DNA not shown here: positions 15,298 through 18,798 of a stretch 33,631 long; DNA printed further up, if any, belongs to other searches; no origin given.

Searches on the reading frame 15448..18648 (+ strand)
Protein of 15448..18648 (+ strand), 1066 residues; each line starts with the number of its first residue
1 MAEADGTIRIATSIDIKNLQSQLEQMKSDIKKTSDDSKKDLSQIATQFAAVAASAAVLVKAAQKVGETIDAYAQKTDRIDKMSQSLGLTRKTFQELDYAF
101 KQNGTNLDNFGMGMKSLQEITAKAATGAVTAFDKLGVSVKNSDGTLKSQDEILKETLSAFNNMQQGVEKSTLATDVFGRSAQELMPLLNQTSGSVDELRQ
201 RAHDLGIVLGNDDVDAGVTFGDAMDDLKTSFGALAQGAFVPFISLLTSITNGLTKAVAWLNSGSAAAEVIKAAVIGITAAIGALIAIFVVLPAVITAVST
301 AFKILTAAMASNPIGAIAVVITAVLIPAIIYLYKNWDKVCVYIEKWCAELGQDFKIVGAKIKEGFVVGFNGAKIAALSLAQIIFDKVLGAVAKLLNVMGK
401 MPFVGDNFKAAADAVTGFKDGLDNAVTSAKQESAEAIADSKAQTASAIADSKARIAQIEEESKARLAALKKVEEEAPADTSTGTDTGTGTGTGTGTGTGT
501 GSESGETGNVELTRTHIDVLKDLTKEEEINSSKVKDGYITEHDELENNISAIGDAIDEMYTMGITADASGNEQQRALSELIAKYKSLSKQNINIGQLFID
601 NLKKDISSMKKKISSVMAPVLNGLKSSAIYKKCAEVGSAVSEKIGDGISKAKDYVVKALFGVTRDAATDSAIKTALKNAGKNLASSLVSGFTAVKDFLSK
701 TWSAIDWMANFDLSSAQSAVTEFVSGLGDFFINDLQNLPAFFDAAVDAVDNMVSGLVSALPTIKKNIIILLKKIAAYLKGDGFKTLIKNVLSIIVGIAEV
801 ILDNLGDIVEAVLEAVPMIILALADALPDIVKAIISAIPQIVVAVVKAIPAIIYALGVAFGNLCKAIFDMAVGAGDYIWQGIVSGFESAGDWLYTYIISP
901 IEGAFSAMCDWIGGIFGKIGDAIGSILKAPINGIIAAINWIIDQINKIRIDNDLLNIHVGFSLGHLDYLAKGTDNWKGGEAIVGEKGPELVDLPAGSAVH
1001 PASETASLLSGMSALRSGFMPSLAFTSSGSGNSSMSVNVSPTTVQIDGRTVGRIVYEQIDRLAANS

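Call 25: search_protein_families(library=pfam, proteins=[window:15448-18648:+], max_evalue=0.001)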
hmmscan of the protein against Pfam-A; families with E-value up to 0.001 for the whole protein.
window:15448-18648:+ (1066 aa): 1 family
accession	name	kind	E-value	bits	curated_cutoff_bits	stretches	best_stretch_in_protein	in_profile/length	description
PF10145.14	PhageMin_Tail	-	3.3e-06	27.6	33.2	1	35-178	55-201/201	Phage-related minor tail protein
